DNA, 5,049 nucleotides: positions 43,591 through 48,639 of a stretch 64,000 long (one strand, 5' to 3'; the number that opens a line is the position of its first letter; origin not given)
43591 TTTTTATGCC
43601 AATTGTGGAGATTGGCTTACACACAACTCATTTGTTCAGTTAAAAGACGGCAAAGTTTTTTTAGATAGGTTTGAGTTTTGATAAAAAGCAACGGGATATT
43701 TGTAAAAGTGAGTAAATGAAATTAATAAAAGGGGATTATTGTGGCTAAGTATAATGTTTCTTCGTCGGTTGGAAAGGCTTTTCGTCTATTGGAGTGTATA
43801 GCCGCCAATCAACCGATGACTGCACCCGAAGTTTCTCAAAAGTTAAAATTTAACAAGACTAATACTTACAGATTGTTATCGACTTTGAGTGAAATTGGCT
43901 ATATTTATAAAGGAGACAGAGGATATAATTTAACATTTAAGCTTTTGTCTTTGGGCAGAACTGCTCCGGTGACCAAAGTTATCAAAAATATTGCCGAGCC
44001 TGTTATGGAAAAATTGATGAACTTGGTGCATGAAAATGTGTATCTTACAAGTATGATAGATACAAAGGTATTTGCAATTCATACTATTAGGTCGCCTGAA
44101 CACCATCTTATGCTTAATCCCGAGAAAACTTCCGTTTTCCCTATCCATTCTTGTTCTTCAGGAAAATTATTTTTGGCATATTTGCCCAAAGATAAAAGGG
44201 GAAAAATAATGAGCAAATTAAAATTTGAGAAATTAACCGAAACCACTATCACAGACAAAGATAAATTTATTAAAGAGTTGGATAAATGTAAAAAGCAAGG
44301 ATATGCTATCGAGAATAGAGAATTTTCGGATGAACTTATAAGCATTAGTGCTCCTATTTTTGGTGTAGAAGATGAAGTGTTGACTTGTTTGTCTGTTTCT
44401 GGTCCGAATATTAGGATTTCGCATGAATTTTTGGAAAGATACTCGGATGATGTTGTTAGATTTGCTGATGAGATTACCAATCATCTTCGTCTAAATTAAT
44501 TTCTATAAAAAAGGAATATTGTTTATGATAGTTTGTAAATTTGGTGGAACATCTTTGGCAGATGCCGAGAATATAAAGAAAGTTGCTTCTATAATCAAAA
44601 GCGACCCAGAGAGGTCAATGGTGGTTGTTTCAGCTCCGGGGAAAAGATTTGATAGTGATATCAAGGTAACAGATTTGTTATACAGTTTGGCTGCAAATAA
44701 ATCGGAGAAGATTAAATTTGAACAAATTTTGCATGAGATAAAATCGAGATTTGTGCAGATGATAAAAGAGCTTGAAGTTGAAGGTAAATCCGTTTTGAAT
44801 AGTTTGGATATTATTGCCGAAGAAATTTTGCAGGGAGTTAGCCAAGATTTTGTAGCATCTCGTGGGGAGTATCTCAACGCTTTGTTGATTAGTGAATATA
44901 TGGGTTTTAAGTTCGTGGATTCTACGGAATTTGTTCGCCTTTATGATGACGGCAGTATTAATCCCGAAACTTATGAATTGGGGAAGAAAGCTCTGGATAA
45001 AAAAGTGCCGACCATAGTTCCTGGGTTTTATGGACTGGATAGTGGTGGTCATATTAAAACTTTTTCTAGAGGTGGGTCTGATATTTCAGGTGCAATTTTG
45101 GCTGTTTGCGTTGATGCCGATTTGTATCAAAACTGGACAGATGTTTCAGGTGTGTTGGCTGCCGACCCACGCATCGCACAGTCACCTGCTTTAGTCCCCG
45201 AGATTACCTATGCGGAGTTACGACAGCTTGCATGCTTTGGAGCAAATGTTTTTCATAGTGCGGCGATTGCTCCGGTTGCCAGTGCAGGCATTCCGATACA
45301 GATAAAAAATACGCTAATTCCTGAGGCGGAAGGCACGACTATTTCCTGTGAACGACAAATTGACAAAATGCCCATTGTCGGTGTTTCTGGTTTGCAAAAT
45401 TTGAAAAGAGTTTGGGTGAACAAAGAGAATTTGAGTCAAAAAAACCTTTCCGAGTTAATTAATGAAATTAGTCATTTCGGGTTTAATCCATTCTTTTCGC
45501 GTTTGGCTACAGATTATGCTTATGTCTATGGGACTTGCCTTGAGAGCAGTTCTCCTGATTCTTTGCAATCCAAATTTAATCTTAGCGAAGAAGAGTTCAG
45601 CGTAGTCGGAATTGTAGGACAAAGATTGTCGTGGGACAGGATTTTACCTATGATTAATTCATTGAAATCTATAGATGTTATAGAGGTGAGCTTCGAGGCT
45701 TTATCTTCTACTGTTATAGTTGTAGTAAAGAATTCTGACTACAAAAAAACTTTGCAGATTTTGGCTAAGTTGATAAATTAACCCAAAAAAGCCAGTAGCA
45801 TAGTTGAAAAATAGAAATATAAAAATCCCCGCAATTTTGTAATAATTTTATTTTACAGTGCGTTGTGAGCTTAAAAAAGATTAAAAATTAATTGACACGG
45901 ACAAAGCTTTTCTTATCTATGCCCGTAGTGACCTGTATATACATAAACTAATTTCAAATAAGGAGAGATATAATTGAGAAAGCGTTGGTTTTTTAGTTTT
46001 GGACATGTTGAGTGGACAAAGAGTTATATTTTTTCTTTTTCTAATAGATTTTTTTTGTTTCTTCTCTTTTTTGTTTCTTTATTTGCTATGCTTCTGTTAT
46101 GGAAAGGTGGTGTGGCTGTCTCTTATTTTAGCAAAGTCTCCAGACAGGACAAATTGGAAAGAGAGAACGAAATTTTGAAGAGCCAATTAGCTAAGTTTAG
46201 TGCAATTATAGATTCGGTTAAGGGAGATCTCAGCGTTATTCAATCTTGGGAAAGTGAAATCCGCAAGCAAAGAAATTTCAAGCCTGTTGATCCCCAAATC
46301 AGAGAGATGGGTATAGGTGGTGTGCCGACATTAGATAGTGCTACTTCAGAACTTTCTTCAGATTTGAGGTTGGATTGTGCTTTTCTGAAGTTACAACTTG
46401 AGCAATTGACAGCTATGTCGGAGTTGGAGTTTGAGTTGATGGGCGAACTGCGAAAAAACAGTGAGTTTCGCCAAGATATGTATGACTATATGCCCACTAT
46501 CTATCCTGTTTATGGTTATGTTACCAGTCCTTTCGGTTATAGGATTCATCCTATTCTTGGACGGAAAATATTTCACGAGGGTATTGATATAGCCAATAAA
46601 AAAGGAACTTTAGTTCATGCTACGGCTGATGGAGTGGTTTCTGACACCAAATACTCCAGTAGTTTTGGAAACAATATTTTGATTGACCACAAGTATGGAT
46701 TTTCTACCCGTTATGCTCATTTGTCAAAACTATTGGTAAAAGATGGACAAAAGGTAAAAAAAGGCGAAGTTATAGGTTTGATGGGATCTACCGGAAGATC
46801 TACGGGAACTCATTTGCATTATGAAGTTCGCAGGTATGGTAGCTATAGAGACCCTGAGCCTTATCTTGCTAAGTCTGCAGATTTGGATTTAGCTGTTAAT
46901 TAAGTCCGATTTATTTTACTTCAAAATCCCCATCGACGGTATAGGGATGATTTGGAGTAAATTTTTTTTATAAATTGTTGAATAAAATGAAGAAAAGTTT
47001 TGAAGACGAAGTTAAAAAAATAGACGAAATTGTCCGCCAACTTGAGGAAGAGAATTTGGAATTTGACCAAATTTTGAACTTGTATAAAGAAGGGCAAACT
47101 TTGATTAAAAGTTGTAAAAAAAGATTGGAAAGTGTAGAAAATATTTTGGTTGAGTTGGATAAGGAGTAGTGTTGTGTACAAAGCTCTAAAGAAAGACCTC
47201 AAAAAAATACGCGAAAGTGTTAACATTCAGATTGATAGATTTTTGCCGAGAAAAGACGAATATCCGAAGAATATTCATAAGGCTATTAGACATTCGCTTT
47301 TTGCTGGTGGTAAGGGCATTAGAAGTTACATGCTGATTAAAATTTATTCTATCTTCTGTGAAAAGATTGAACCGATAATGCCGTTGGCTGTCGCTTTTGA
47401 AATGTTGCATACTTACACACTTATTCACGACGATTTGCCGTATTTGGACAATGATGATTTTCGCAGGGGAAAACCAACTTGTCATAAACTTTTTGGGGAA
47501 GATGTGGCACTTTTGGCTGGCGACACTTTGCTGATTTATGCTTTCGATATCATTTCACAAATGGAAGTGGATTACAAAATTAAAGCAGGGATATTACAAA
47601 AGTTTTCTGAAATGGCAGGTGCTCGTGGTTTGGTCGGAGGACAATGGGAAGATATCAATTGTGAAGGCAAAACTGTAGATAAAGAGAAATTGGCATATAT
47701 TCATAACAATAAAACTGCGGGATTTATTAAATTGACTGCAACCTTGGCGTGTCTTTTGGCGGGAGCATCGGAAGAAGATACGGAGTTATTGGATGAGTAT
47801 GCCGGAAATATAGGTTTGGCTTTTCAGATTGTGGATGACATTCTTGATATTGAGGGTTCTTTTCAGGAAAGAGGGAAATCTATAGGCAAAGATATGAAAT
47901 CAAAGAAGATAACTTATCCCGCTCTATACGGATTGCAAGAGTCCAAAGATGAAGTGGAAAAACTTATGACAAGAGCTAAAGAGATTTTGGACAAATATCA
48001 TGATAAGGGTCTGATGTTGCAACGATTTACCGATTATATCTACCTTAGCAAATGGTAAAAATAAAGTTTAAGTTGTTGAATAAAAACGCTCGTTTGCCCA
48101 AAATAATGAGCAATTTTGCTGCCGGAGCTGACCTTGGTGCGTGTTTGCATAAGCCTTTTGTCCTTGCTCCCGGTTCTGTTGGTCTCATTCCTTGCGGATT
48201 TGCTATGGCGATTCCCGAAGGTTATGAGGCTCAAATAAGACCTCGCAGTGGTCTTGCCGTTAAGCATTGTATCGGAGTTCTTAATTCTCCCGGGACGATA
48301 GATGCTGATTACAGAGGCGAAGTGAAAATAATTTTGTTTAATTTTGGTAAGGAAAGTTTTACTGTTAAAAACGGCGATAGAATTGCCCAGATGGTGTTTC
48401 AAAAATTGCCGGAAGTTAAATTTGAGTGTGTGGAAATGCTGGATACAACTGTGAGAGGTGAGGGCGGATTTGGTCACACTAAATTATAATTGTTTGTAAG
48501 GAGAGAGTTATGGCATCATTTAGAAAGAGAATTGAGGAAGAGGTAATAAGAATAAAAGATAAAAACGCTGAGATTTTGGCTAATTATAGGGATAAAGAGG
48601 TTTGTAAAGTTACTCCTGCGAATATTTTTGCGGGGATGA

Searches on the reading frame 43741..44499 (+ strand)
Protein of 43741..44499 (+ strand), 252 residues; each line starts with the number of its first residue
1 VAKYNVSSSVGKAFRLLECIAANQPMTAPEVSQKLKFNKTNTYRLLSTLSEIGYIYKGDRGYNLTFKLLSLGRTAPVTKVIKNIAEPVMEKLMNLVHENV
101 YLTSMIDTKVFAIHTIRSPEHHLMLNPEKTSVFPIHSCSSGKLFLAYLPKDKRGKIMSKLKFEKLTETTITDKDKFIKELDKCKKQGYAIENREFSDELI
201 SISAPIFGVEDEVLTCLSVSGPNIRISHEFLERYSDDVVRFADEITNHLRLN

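Call 59: search_protein_families(library=pfam, proteins=[window:43741-44499:+], max_evalue=0.000001)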
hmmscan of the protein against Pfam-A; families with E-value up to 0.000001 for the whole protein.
window:43741-44499:+ (252 aa): 2 families
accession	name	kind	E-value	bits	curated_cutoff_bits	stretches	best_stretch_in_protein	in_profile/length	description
PF01614.24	IclR_C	-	1.2e-34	119.8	24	1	81-246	9-173/174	Bacterial transcriptional regulator IclR C-terminal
PF09339.16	HTH_IclR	-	1.3e-10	41.3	22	1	9-57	1-50/52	IclR helix-turn-helix domain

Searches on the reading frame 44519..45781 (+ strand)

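Call 59: search_protein_families(library=pfam, proteins=[window:44519-45781:+], max_evalue=0.000001)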
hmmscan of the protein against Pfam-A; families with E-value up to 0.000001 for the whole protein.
window:44519-45781:+ (420 aa): 1 family
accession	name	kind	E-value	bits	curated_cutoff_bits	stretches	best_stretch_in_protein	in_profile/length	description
PF00696.33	AA_kinase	-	3.3e-38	132.2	24.9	1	3-264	2-234/234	Amino acid kinase family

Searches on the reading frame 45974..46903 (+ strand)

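Call 28: search_protein_families(library=pfam, proteins=[window:45974-46903:+], max_evalue=0.001)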
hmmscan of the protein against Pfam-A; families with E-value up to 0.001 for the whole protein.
window:45974-46903:+ (309 aa): 1 family
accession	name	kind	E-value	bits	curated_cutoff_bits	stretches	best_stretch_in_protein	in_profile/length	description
PF01551.29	Peptidase_M23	-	1.1e-34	118.9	28.7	1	200-294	2-96/96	Peptidase family M23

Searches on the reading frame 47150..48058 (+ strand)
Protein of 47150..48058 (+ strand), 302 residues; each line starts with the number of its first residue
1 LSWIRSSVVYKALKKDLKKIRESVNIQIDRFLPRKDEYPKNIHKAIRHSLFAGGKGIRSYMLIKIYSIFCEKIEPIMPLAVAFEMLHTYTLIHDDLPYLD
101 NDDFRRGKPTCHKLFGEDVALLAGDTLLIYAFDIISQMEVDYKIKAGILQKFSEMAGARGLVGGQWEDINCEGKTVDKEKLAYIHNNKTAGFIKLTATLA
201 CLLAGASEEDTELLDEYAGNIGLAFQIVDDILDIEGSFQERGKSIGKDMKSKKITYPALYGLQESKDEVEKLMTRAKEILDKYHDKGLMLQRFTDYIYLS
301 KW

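Call 28: search_protein_families(library=pfam, proteins=[window:47150-48058:+], max_evalue=0.001)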
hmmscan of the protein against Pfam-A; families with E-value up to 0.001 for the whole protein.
window:47150-48058:+ (302 aa): 1 family
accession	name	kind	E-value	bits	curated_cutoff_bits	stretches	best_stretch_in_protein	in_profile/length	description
PF00348.22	polyprenyl_synt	-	3.1e-56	190.8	27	1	40-273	2-234/251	Polyprenyl synthetase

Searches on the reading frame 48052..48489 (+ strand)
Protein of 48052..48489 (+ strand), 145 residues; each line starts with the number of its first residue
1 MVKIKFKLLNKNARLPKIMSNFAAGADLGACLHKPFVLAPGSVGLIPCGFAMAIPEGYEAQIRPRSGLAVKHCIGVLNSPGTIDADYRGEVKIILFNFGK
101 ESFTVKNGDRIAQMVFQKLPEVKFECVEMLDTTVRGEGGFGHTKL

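Call 59: search_protein_families(library=pfam, proteins=[window:48052-48489:+], max_evalue=0.000001)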
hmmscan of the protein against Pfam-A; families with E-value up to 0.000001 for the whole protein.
window:48052-48489:+ (145 aa): 2 families
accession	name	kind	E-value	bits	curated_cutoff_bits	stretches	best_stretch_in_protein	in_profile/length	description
PF00692.24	dUTPase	-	1.4e-31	109.4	22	1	12-143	2-128/129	dUTPase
PF22769.1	DCD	-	1.4e-09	38.7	27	1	34-118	69-152/153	dCTP deaminase-like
